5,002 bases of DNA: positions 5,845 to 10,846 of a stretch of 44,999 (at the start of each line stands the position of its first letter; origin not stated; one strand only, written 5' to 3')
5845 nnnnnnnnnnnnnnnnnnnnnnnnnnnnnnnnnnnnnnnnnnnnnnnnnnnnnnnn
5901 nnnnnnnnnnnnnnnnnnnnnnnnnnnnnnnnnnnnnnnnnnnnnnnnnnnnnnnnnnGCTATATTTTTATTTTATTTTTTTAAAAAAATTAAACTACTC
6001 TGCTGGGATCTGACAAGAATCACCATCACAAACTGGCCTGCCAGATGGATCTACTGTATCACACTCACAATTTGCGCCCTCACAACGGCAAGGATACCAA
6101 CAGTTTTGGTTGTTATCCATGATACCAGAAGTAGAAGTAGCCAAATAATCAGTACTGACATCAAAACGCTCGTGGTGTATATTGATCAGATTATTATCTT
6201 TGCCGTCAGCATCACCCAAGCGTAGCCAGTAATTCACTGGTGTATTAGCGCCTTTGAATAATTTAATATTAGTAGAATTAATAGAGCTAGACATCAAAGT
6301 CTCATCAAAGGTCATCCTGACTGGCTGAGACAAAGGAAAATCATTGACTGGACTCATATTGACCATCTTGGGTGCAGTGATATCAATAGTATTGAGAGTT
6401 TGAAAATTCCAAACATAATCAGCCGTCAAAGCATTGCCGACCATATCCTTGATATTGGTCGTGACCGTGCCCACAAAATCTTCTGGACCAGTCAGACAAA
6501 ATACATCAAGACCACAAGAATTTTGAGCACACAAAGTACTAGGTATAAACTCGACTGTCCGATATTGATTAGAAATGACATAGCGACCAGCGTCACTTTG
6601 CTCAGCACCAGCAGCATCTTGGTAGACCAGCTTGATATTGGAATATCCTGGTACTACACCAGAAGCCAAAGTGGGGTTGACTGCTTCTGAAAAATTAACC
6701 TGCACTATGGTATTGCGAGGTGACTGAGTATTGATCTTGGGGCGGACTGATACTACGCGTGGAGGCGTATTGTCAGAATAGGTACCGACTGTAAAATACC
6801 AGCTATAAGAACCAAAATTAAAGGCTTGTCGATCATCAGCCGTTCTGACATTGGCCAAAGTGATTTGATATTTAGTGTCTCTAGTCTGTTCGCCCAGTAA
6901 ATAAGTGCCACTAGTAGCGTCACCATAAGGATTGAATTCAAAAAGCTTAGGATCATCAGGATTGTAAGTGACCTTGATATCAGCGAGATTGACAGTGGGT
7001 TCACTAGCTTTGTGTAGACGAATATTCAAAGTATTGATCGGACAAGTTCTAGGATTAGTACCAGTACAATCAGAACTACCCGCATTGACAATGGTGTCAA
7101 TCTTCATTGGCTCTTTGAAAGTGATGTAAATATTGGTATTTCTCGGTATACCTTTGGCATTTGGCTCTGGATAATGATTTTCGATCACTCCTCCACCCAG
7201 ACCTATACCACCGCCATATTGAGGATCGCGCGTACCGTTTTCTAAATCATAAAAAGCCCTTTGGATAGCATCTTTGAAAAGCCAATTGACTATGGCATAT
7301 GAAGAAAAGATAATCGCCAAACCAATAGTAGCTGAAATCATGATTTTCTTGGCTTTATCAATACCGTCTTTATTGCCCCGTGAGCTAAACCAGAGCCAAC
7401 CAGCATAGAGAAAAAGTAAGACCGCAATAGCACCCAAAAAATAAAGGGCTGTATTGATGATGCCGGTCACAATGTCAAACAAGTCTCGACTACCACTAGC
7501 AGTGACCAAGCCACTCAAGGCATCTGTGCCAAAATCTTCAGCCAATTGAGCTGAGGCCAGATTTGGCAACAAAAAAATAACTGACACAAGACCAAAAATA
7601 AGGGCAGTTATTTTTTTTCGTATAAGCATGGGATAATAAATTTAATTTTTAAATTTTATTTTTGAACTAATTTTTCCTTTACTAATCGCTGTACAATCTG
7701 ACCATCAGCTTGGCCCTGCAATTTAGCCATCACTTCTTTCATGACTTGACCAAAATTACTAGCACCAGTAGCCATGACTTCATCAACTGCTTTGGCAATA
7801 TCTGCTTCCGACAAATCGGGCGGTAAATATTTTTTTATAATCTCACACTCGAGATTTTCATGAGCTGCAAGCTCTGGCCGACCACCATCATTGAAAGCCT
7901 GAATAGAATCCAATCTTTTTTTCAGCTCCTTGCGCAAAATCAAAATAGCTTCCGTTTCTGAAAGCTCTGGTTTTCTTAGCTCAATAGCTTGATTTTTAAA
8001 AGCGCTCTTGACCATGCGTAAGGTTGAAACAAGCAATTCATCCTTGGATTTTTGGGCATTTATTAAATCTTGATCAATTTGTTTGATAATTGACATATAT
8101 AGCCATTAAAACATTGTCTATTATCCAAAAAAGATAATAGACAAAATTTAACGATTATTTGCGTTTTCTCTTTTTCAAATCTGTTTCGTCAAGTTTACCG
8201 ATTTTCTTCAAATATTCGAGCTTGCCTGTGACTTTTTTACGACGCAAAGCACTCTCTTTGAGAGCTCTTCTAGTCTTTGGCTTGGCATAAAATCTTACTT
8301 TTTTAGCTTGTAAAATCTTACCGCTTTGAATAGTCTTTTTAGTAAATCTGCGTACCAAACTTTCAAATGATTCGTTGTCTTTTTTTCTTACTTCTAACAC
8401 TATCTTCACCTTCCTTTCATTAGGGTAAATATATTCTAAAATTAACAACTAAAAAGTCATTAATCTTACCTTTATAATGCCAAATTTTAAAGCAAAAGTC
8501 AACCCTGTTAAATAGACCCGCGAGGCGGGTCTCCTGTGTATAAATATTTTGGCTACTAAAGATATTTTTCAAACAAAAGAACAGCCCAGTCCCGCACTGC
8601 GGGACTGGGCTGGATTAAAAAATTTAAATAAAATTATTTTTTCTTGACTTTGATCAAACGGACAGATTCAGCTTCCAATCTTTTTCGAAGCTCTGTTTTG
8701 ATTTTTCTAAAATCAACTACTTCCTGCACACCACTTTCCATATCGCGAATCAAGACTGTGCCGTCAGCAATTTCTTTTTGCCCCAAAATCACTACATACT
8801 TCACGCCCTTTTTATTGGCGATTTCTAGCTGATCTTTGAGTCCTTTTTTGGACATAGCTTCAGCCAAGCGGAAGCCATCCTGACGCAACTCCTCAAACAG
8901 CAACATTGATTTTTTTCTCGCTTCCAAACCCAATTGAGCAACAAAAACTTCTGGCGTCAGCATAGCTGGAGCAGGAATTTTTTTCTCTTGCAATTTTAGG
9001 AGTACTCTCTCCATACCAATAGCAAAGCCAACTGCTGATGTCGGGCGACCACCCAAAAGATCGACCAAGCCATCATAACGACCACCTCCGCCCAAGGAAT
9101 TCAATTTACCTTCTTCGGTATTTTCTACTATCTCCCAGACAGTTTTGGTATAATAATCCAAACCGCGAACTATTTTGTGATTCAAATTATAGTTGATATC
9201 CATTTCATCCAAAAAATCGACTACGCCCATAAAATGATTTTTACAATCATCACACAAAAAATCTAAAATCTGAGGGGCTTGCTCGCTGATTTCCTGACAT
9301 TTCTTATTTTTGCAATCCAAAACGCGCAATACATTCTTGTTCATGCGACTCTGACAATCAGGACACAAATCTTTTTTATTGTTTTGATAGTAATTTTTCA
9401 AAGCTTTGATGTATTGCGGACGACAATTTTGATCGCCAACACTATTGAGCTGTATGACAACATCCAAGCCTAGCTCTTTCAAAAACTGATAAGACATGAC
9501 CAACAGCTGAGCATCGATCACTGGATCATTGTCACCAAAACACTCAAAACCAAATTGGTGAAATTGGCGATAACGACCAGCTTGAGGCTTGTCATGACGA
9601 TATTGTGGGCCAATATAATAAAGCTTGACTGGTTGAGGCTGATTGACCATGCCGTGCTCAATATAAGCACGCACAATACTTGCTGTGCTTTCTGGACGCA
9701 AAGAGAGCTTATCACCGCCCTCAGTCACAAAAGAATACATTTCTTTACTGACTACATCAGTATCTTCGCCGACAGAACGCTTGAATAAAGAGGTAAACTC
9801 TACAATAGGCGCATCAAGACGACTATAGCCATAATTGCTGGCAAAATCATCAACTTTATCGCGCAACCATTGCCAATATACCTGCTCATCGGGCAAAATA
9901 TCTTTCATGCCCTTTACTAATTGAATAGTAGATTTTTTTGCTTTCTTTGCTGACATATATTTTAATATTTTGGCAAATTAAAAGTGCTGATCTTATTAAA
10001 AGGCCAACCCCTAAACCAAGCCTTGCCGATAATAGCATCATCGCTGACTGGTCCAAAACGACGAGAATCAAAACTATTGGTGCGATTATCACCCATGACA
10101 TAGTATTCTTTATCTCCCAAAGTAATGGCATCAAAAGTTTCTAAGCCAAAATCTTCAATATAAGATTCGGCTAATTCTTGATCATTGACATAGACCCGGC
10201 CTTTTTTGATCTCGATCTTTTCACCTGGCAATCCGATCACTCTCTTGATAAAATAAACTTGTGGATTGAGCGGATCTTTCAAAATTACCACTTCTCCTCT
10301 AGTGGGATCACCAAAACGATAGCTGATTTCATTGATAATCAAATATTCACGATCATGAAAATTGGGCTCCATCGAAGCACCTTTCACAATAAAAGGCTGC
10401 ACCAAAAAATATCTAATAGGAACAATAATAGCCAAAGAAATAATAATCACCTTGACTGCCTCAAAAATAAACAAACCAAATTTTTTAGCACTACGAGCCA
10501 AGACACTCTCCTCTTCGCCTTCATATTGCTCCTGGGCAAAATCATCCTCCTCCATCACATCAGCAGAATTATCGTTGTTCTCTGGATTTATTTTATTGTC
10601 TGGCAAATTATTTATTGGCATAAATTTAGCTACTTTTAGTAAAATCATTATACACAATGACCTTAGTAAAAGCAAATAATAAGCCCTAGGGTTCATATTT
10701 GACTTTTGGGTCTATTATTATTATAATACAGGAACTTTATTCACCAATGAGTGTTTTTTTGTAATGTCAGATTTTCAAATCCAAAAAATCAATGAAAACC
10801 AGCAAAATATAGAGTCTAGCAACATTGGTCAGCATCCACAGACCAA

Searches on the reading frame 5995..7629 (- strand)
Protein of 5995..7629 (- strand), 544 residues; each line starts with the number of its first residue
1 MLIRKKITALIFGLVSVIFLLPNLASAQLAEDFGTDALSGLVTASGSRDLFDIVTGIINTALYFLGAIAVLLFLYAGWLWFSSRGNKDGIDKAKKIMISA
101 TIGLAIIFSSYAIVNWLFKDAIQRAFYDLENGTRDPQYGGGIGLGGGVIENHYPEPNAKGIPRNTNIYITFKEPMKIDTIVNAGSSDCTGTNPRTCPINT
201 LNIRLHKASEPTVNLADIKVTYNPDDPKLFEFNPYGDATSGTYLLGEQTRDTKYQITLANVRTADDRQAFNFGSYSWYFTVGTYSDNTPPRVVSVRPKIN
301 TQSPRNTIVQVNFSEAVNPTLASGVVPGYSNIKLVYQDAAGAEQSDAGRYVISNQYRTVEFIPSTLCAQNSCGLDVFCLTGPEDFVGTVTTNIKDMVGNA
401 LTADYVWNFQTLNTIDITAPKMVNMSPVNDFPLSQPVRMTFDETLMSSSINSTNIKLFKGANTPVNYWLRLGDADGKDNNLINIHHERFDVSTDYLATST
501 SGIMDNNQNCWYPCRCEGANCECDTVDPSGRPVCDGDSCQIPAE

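Call 6: search_protein_families(library=pfam, proteins=[window:5995-7629:-], max_evalue=0.01)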
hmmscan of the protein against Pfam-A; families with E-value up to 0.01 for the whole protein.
window:5995-7629:- (544 aa): 2 families
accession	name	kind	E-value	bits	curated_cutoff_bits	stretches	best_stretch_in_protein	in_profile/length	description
PF13205.12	Big_5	-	2.2e-20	73.8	23.6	3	286-411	1-105/105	Bacterial Ig-like domain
PF18895.5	T4SS_pilin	-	5e-05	23.7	26.6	1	52-117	14-71/71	Type IV secretion system pilin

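Call 11: find_encoding_contigs(protein=window:5995-7629:-, flank=10000, max_places=6)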
Protein window:5995-7629:- (544 aa): no gene with exactly this product is on record in the collection.

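Call 54: search_protein_families(library=ncbifam, proteins=[window:5995-7629:-], max_evalue=1)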
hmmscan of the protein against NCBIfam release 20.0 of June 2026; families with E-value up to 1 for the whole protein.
window:5995-7629:- (544 aa): 2 families
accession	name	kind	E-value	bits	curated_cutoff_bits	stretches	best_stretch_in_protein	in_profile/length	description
NF045693.1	GCarotHydoxCruF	equivalog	0.055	12.8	400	1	4-70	13-79/310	gamma-carotene 1'-hydroxylase CruF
NF045849.1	ICE_MMCAP2_0565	equivalog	0.72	9.6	40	1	51-117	10-76/80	Mbov_0395 family pilin-like conjugal transfer protein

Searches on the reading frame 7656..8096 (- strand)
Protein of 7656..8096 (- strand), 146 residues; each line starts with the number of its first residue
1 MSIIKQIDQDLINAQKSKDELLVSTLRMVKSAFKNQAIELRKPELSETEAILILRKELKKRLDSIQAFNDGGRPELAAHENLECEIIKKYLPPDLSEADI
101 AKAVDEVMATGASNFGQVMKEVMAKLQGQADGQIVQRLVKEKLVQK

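Call 6: search_protein_families(library=pfam, proteins=[window:7656-8096:-], max_evalue=0.01)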
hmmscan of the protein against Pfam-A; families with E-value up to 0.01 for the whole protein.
window:7656-8096:- (146 aa): 2 families
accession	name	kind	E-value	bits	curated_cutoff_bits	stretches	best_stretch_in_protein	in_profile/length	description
PF09424.15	YqeY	-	1.6e-39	135.7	27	1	5-143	2-143/143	Yqey-like protein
PF02637.23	GatB_Yqey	-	0.00021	21.6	27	1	101-143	106-148/148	GatB domain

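Call 14: find_encoding_contigs(protein=window:7656-8096:-, flank=10000, max_places=6)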
Protein window:7656-8096:- (146 aa): 2 contigs read that carry it; 2 places shown.
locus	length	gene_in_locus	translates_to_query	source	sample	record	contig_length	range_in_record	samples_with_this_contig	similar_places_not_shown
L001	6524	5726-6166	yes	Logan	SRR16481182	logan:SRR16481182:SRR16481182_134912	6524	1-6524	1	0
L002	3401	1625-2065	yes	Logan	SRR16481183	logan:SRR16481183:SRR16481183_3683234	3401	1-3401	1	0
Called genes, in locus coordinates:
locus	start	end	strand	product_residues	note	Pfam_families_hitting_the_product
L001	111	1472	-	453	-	PF00009:GTP_EFTU, PF00071:Ras (weak), PF01926:MMR_HSR1, PF02421:FeoB_N, PF04548:AIG1 (weak), PF01926:MMR_HSR1, PF02421:FeoB_N, PF14714:KH_dom-like, +6 more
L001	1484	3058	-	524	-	PF03816:LytR_cpsA_psr, PF13399:LytR_C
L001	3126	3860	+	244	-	PF10502:Peptidase_S26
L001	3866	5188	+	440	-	PF13393:tRNA-synt_His, PF00587:tRNA-synt_2b, PF03129:HGTP_anticodon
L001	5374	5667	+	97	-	PF01165:Ribosomal_S21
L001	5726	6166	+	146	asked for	PF09424:YqeY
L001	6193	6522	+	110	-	?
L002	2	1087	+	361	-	?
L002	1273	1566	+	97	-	PF01165:Ribosomal_S21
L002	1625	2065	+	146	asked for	PF09424:YqeY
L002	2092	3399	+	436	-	?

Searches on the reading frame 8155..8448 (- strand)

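Call 6: search_protein_families(library=pfam, proteins=[window:8155-8448:-], max_evalue=0.01)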
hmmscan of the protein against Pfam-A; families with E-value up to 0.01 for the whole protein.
window:8155-8448:- (97 aa): 1 family
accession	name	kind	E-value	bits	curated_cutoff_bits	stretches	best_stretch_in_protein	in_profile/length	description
PF01165.25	Ribosomal_S21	-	1.7e-07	31.3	27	1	20-72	2-54/55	Ribosomal protein S21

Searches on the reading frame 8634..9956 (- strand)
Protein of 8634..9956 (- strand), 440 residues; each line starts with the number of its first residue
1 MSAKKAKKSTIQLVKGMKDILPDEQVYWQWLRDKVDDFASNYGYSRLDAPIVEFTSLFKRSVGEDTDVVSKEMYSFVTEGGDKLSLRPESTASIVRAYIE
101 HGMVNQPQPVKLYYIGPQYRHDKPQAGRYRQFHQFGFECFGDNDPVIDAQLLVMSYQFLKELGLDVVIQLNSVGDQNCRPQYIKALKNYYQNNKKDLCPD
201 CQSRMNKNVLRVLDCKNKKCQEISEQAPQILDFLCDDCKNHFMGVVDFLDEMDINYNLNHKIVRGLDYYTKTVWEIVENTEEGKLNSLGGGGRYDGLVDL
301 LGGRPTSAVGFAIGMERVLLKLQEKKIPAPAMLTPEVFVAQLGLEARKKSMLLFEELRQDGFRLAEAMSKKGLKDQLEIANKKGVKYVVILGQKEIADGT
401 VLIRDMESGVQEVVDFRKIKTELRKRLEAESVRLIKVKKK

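Call 6: search_protein_families(library=pfam, proteins=[window:8634-9956:-], max_evalue=0.01)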
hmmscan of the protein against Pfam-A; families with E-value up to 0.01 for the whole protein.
window:8634-9956:- (440 aa): 5 families
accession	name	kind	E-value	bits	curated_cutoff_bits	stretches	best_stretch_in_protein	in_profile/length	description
PF13393.11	tRNA-synt_His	-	1.5e-40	139.8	25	1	16-318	1-308/308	Histidyl-tRNA synthetase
PF00587.30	tRNA-synt_2b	-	1.1e-14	55.3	29.3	1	74-324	1-177/179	tRNA synthetase class II core domain (G, H, P, S and T)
PF03129.25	HGTP_anticodon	-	1.8e-11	44.5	21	1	337-425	2-93/94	Anticodon binding domain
PF01409.25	tRNA-synt_2d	-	0.00013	22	19.8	1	31-169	22-161/246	tRNA synthetases class II core domain (F)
PF24042.1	DUF7351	-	0.0033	17.6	31.2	1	188-249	59-111/177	Domain of unknown function (DUF7351)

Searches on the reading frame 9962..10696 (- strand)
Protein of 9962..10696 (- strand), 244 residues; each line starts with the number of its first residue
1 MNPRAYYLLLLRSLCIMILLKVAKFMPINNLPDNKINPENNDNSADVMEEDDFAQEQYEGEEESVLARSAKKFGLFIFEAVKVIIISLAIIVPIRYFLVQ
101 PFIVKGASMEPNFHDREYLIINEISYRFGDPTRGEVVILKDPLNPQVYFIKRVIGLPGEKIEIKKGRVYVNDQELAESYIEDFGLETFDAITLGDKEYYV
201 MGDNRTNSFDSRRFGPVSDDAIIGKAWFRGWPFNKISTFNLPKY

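Call 6: search_protein_families(library=pfam, proteins=[window:9962-10696:-], max_evalue=0.01)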
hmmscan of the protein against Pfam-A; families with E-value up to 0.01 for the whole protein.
window:9962-10696:- (244 aa): 1 family
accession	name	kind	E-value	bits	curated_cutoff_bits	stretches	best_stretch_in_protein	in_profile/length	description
PF10502.14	Peptidase_S26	-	4.7e-47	160.5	22.9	1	78-231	2-168/168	Signal peptidase, peptidase S26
